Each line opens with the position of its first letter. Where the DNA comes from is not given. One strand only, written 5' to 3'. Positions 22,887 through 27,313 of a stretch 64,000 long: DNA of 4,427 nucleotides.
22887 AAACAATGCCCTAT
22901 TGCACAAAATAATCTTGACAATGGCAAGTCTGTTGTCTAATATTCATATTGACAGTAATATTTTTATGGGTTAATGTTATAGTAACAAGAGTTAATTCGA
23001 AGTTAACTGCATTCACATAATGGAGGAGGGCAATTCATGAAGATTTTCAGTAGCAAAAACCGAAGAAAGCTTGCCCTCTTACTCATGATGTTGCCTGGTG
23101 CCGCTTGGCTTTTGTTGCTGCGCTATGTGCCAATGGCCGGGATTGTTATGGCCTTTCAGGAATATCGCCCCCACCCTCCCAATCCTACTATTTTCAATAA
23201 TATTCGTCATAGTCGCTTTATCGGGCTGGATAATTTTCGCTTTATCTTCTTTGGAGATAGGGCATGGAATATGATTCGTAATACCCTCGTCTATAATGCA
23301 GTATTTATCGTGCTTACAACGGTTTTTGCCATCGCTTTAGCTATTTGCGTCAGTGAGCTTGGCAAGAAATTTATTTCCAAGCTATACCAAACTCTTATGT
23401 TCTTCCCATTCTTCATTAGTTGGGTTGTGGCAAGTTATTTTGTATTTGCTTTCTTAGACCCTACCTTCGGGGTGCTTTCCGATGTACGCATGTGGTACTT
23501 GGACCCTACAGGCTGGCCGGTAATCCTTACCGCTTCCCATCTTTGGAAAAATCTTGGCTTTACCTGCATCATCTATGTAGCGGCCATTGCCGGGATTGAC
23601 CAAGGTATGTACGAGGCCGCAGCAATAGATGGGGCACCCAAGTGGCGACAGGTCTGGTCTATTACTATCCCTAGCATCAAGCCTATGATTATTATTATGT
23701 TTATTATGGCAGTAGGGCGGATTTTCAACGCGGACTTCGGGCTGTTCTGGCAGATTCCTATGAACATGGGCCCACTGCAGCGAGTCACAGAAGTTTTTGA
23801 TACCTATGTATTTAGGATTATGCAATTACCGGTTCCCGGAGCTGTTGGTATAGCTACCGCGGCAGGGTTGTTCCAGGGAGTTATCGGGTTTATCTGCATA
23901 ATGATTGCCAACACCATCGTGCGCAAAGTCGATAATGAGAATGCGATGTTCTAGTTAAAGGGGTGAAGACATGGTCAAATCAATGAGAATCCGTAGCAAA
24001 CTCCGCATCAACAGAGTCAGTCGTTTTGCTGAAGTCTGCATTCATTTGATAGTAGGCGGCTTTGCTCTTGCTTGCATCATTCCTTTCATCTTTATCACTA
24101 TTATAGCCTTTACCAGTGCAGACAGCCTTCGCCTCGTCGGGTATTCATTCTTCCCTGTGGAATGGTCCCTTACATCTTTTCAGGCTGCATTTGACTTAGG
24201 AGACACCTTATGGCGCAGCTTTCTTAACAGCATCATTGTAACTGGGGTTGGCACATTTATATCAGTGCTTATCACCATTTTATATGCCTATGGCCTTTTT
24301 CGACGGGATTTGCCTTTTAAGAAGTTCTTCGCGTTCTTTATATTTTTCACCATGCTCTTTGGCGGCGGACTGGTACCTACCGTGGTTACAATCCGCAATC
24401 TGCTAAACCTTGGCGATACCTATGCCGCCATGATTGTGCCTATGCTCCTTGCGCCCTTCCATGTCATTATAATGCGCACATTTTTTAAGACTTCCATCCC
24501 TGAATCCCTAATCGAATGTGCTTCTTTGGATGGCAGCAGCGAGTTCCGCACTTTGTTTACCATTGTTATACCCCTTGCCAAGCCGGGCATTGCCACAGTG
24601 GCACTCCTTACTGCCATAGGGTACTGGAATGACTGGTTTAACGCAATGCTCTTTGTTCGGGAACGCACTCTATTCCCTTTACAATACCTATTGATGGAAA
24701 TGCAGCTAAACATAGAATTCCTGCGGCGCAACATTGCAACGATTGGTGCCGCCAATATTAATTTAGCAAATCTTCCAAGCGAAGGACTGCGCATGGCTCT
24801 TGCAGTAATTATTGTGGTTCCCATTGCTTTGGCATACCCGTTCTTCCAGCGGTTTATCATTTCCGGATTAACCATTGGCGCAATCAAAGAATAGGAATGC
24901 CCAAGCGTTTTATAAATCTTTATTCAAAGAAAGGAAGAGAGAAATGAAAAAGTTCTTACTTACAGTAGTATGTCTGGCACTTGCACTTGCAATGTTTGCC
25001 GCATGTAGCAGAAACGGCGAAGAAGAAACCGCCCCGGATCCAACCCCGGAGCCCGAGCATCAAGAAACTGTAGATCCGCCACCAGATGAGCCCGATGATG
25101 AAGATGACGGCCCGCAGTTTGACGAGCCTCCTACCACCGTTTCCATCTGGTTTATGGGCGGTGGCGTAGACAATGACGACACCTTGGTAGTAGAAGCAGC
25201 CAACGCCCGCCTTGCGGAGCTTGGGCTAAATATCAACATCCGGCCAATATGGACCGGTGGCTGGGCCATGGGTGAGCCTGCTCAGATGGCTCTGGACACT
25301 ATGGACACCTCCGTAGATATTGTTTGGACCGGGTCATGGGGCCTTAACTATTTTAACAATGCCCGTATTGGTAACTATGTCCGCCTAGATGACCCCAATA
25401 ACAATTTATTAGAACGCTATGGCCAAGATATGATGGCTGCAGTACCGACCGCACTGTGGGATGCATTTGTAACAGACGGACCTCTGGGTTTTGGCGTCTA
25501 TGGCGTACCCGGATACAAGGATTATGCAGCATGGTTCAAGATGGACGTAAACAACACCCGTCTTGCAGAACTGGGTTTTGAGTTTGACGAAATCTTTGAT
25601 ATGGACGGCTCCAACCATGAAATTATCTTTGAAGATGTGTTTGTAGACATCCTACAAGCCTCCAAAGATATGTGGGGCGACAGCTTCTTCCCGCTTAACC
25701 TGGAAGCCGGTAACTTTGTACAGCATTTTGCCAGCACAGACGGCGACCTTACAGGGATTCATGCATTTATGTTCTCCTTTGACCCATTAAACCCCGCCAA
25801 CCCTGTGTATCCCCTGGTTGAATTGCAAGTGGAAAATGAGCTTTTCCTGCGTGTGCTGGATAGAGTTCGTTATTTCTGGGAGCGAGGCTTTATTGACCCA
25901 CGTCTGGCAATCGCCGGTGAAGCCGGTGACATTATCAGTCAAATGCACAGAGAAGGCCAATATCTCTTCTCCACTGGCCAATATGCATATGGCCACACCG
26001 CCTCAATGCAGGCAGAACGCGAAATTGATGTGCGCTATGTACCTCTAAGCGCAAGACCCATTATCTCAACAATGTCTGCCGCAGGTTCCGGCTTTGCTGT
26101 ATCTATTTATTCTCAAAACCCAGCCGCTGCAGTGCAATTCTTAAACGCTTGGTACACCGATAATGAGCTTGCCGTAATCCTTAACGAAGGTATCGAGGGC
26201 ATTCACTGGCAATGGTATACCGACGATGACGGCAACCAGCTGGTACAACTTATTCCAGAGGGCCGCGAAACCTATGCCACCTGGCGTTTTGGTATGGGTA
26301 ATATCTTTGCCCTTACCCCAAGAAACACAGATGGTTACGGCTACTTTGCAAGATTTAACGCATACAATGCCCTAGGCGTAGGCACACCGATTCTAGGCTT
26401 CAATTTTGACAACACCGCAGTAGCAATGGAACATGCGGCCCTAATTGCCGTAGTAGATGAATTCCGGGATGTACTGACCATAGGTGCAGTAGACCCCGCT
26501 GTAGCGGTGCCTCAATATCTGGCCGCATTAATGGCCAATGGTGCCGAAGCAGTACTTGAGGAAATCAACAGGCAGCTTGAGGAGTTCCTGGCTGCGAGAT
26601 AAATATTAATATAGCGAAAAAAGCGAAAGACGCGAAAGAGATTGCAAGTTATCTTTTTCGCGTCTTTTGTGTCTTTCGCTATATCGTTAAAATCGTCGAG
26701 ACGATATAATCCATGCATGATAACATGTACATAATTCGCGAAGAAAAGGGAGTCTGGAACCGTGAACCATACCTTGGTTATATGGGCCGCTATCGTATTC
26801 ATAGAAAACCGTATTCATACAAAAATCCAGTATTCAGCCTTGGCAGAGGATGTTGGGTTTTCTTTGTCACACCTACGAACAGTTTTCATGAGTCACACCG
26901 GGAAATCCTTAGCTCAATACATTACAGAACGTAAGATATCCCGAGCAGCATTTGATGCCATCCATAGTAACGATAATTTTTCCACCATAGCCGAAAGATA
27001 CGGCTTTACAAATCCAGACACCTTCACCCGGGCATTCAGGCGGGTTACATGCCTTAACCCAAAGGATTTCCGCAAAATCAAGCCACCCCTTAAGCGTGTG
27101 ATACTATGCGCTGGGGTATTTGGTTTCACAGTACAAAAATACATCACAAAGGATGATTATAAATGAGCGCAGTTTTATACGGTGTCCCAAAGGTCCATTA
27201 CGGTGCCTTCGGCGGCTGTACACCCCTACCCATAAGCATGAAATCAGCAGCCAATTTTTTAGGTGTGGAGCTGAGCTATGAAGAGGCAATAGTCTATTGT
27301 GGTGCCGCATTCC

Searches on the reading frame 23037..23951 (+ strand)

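Call 22: search_protein_families(library=pfam, proteins=[window:23037-23951:+], max_evalue=1)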
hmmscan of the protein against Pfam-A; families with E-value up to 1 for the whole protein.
window:23037-23951:+ (305 aa): 2 families
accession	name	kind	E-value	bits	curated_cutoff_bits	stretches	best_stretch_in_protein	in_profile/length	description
PF00528.27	BPD_transp_1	-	5.4e-11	43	26.4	1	96-232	3-124/184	Binding-protein-dependent transport system inner membrane component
PF22856.1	Tal-1A_2A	-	0.19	12.6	27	0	154-159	4-9/11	Peptide tarsal-less 1A/2A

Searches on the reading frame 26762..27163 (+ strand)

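Call 7: search_protein_families(library=pfam, proteins=[window:26762-27163:+], max_evalue=0.01)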
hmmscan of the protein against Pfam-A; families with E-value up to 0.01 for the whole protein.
window:26762-27163:+ (134 aa): 2 families
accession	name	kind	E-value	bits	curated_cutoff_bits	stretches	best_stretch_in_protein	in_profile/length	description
PF12833.13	HTH_18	-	8.4e-18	64.9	33.6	1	27-105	1-79/80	Helix-turn-helix domain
PF00165.29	HTH_AraC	-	4.8e-11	43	26.6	2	25-55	12-42/42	Bacterial regulatory helix-turn-helix proteins, AraC family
